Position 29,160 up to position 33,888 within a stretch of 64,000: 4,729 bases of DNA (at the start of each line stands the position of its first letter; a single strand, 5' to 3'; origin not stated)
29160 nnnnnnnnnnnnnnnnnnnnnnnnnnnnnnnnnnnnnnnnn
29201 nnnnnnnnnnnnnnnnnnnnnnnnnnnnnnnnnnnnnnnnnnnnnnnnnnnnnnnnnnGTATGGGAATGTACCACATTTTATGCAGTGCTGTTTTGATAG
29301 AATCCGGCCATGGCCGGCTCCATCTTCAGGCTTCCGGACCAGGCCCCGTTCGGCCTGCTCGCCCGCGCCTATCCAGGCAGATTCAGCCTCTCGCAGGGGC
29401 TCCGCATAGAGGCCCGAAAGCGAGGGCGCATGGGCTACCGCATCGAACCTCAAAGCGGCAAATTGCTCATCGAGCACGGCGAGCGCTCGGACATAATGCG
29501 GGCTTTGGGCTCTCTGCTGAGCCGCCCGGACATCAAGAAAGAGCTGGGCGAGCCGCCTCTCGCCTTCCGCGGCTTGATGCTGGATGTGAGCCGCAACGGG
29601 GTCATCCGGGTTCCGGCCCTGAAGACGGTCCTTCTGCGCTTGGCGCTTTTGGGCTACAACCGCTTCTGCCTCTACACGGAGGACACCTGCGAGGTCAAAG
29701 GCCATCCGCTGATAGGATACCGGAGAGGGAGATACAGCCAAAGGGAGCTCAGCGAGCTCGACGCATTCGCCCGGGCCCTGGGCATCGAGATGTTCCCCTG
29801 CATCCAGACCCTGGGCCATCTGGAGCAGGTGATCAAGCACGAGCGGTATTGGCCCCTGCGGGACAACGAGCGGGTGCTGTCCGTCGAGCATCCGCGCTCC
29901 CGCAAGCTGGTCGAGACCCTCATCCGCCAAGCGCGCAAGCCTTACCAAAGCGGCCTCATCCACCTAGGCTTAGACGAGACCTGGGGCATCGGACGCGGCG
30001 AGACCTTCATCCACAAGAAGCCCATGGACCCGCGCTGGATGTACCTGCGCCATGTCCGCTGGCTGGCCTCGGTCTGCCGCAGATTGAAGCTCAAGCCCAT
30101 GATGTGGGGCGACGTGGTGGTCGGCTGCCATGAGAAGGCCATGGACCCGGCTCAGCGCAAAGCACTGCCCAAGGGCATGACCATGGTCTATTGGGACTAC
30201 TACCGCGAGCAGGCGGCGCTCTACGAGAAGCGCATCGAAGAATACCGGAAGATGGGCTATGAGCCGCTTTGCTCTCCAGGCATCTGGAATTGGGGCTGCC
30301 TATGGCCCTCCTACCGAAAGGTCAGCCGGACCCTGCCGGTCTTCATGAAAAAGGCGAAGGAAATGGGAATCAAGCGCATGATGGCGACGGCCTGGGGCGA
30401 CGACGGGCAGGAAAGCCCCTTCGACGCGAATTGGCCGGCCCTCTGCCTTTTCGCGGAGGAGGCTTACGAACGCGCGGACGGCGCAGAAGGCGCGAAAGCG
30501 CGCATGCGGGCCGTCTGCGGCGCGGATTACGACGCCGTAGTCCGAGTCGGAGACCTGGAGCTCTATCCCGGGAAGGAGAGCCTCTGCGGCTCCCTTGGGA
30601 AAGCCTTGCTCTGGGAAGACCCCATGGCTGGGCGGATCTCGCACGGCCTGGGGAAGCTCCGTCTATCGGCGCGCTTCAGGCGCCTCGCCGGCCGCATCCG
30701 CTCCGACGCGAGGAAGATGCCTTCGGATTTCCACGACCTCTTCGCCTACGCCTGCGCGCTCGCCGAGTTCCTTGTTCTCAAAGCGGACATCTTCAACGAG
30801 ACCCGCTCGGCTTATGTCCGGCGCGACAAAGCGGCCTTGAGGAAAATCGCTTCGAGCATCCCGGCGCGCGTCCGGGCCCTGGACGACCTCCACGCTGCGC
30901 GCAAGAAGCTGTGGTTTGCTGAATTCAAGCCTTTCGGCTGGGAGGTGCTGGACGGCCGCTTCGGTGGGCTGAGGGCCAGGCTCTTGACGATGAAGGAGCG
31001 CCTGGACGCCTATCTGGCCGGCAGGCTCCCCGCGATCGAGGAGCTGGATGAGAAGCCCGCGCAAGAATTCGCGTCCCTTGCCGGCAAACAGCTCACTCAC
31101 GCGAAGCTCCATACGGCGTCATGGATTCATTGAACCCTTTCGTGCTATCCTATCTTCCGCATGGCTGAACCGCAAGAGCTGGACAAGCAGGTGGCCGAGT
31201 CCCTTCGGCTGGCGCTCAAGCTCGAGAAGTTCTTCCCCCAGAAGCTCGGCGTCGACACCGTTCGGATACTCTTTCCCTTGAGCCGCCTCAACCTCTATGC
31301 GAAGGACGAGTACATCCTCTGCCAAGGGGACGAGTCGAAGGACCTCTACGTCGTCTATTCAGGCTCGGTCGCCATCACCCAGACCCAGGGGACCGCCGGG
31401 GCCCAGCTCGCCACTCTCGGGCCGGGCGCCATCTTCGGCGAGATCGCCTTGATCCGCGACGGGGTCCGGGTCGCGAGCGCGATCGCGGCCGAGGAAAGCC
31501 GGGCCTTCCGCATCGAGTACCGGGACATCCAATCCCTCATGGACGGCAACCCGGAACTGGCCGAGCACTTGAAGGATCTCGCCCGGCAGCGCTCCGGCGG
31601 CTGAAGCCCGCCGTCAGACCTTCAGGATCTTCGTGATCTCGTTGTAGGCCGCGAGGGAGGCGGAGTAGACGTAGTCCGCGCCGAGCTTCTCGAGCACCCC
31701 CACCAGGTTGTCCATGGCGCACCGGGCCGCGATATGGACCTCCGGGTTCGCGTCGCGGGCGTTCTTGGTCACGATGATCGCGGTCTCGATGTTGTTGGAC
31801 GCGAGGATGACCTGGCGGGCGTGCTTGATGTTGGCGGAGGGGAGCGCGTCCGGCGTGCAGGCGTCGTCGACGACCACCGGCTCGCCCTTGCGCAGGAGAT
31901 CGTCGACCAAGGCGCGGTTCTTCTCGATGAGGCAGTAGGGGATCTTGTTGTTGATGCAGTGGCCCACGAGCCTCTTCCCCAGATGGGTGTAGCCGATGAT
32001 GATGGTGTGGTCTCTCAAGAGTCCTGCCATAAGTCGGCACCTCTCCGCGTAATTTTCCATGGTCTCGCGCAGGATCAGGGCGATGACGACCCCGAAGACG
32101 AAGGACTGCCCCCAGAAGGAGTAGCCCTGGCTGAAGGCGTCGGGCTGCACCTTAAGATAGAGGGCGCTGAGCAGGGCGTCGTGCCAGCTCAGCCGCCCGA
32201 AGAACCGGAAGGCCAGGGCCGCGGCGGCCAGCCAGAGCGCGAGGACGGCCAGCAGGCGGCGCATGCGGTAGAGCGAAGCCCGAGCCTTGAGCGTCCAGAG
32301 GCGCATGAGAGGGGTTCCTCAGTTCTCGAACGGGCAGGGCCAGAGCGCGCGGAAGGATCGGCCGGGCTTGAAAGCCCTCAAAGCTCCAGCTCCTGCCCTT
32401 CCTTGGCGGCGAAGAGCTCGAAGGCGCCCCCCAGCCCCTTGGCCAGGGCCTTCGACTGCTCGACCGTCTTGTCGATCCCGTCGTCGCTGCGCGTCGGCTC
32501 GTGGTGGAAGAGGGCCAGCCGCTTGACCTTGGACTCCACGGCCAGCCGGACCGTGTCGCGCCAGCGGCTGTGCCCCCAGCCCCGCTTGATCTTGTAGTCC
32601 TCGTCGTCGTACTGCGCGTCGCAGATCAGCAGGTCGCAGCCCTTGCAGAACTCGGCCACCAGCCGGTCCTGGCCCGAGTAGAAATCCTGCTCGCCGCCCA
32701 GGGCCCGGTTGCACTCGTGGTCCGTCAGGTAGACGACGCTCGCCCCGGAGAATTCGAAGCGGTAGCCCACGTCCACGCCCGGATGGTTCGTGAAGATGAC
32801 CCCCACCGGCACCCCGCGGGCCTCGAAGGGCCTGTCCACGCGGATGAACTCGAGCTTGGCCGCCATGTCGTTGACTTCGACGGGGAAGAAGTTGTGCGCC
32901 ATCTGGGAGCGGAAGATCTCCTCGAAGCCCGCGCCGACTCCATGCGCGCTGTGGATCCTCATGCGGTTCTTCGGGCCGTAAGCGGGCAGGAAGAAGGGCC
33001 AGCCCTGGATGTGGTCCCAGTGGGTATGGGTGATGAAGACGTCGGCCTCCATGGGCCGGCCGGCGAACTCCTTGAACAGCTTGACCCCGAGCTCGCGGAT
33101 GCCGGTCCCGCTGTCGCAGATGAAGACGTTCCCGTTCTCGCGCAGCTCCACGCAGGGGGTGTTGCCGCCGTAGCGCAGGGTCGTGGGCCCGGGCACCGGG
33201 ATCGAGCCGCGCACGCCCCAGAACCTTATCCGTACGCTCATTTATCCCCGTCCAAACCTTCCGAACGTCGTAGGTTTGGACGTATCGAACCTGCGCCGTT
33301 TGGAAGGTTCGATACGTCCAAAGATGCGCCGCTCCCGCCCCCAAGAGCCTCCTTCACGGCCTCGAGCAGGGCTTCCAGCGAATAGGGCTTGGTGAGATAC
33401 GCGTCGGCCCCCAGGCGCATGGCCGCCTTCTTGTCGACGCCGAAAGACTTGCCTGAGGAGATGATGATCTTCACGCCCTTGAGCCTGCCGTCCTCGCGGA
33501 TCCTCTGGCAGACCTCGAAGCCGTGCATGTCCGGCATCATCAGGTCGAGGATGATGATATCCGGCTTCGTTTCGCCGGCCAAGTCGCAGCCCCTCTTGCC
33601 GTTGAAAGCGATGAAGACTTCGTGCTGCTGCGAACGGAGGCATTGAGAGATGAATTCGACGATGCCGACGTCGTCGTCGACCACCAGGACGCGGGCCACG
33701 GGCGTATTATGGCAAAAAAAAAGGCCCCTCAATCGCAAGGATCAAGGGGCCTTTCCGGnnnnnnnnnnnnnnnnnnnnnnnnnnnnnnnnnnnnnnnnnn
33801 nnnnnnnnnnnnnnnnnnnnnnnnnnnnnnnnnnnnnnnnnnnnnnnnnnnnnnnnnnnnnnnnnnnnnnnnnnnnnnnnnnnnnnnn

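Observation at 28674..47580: Family of ~70-90 bp multi-palindromic repeats, four copies, three translated in frame inside protein-coding genes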

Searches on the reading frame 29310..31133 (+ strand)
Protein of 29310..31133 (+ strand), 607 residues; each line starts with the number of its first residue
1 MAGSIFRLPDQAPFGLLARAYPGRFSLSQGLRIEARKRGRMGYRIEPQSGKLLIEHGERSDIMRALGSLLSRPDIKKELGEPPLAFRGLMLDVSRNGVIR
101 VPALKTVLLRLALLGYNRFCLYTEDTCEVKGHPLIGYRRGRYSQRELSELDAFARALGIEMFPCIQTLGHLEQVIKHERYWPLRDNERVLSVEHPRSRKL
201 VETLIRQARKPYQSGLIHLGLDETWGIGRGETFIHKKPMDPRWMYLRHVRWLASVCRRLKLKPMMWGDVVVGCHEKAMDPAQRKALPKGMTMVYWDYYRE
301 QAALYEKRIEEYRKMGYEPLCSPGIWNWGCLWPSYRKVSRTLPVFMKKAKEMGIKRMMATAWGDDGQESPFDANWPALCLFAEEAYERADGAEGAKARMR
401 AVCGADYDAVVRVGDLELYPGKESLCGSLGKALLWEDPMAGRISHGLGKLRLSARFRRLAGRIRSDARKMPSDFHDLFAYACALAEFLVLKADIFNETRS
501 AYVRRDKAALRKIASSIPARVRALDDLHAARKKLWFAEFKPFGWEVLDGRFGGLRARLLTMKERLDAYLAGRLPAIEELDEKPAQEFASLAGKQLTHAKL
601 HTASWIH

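Call 91: search_protein_families(library=pfam, proteins=[window:29310-31133:+], max_evalue=0.00001)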
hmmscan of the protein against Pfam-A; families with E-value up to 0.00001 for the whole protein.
window:29310-31133:+ (607 aa): 2 families
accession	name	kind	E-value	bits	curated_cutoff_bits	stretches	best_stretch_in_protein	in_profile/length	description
PF18088.7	Glyco_H_20C_C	-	1.3e-39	136.5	27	1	429-583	25-179/194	Glycoside Hydrolase 20C C-terminal domain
PF00728.28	Glyco_hydro_20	-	1e-07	32.1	22.3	1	85-301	2-245/348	Glycosyl hydrolase family 20, catalytic domain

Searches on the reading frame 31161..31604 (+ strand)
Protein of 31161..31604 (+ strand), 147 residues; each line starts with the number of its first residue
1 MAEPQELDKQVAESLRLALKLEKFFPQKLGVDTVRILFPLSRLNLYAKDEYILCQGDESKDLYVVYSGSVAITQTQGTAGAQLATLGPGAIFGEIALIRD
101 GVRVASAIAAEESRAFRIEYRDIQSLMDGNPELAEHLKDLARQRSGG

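Call 62: search_protein_families(library=pfam, proteins=[window:31161-31604:+], max_evalue=0.01)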
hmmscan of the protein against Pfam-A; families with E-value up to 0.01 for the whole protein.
window:31161-31604:+ (147 aa): 1 family
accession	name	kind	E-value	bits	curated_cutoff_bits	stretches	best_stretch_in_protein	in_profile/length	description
PF00027.35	cNMP_binding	-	4.5e-20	71.9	27.5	1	46-128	4-87/89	Cyclic nucleotide-binding domain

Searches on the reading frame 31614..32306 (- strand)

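Call 62: search_protein_families(library=pfam, proteins=[window:31614-32306:-], max_evalue=0.01)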
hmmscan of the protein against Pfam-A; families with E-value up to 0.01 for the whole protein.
window:31614-32306:- (230 aa): 1 family
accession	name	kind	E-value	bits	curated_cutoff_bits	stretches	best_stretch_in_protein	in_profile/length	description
PF02254.24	TrkA_N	-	1e-21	77.9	23.8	1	102-215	2-115/116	TrkA-N domain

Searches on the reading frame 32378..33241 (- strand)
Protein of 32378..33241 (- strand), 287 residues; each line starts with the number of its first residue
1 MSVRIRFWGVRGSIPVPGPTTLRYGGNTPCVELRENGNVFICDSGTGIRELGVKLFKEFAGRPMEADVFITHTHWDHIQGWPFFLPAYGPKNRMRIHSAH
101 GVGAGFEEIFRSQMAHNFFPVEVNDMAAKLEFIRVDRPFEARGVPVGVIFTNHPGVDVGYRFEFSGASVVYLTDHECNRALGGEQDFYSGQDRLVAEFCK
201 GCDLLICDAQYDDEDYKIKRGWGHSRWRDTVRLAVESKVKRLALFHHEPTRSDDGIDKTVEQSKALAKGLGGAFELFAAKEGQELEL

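Call 15: search_protein_families(library=pfam, proteins=[window:32378-33241:-])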
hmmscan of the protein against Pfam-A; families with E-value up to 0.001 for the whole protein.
window:32378-33241:- (287 aa): 2 families
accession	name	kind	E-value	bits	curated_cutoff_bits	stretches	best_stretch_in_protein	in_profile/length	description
PF12706.13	Lactamase_B_2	-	1.3e-14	54.7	27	1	68-247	34-200/200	Beta-lactamase superfamily domain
PF00753.33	Lactamase_B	-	6.3e-06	26.7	22.7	1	25-177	3-152/196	Metallo-beta-lactamase superfamily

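Call 18: find_encoding_contigs(protein=window:32378-33241:-, flank=10000, max_places=6)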
Protein window:32378-33241:- (287 aa): no gene with exactly this product is on record in the collection.

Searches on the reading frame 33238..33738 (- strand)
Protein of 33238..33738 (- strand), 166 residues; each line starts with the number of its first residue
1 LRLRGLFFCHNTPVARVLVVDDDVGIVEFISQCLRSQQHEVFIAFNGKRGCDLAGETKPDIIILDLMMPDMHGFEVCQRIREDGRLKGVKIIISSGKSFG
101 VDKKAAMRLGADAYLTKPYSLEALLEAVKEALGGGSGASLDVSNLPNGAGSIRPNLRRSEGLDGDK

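Call 15: search_protein_families(library=pfam, proteins=[window:33238-33738:-])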
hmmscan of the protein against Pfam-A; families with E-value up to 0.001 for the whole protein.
window:33238-33738:- (166 aa): 1 family
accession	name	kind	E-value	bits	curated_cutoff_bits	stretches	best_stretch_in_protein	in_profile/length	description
PF00072.30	Response_reg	-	5.3e-26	91.4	30.2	1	17-129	1-111/111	Response regulator receiver domain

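Call 44: find_homologous_proteins(query=window:33241-33699:-, max_evalue=1e-10)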
Query seq(153 aa) (153 aa): 2292 proteins with E <= 1e-10 among 4043 candidates; the best 120 are listed.
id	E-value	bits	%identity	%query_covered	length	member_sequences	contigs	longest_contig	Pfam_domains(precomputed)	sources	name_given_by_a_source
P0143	6.3e-94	330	100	100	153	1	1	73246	PF00072.31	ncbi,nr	ncbi:MAG: response regulator [Elusimicrobia bacterium]|nr:response regulator [Elusimicrobiota bacter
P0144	5.6e-49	184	73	77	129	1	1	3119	PF00072.31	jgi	jgi:DNA-binding response OmpR family regulator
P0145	7.7e-49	183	66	70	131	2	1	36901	PF00072.31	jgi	-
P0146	1.8e-48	182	67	82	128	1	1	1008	PF00072.31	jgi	jgi:DNA-binding response OmpR family regulator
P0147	1.7e-46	176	71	71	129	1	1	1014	PF00072.31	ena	-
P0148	3.0e-46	175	67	79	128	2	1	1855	PF00072.31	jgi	-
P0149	1.5e-44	169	66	78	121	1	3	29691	PF00072.31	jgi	jgi:DNA-binding response OmpR family regulator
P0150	1.0e-40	157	59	79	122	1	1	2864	PF00072.31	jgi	-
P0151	1.3e-38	150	58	78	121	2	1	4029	PF00072.31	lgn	-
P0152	1.9e-37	146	56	79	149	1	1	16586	PF00072.31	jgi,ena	-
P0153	1.4e-36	144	58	78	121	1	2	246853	PF00072.31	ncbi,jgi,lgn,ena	ncbi:MAG: response regulator [Elusimicrobiota bacterium]|jgi:DNA-binding response OmpR family regula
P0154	3.3e-36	142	58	77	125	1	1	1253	PF00072.31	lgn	-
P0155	4.2e-35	139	56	77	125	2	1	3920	PF00072.31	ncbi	-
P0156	5.7e-35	138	58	75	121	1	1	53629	PF00072.31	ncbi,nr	ncbi:MAG: response regulator [Elusimicrobia bacterium]|nr:response regulator [Elusimicrobiota bacter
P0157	5.7e-35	138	58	78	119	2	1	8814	PF00072.31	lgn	-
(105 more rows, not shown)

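Call 48: find_encoding_contigs(protein=P0144, flank=3000, max_places=2)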
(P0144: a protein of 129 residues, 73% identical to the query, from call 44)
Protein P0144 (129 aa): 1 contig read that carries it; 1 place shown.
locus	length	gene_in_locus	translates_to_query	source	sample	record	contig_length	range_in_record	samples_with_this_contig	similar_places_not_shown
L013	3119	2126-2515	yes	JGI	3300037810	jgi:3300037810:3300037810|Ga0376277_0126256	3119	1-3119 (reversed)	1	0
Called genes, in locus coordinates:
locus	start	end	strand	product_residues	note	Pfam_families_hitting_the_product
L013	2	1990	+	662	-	?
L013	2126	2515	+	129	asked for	PF00072:Response_reg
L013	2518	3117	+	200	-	?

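Call 49: find_encoding_contigs(protein=P0145, flank=6000, max_places=2)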
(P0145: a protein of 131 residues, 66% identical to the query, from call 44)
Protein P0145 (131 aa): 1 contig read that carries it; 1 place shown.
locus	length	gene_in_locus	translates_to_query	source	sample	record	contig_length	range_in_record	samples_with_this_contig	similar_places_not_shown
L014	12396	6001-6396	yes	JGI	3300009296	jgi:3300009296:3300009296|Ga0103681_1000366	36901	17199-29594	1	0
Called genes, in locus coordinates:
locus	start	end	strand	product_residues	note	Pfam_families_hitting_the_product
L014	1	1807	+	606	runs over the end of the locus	PF01520:Amidase_3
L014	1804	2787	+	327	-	PF04055:Radical_SAM, PF06463:Mob_synth_C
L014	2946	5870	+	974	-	PF01435:Peptidase_M48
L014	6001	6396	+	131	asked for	PF00072:Response_reg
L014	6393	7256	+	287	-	PF00753:Lactamase_B, PF23023:Anti-Pycsar_Apyc1 (faint), PF12706:Lactamase_B_2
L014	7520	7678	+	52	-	-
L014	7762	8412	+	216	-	-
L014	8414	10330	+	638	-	PF00890:FAD_binding_2, PF01266:DAO (faint), PF02910:Succ_DH_flav_C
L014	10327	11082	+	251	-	PF13085:Fer2_3, PF13187:Fer4_9 (faint), PF13237:Fer4_10 (weak), PF12838:Fer4_7 (weak), PF13183:Fer4_8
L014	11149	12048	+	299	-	PF25087:GMPPB_C (faint), PF00132:Hexapep (faint)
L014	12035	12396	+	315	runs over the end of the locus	-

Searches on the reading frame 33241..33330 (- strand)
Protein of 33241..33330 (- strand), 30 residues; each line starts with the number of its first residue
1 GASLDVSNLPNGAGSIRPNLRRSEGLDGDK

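Call 78: search_protein_representatives(protein=window:33241-33330:-)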
Query: 30 residues. Proteins with E-value up to 0.001 (for the whole library): 2; up to 1e-10: 0; up to 1e-30: 0. The best 2 are listed.
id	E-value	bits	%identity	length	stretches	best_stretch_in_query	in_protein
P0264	4.3e-06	41.0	65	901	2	4-29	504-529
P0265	5.9e-05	37.6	38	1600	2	2-30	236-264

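Call 80: find_encoding_contigs(protein=P0264, flank=5000, max_places=3)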
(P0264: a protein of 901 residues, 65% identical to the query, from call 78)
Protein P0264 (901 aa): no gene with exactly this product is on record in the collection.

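Call 81: list_cluster_members(proteins=[P0264])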
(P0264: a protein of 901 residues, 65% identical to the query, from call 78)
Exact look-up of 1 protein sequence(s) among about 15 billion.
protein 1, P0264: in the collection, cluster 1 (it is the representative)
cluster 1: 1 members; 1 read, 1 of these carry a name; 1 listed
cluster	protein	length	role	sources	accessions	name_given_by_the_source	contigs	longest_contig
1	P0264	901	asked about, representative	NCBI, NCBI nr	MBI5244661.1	MAG: alpha-amylase [Elusimicrobia bacterium] | alpha-amylase [Elusimicrobiota bacterium]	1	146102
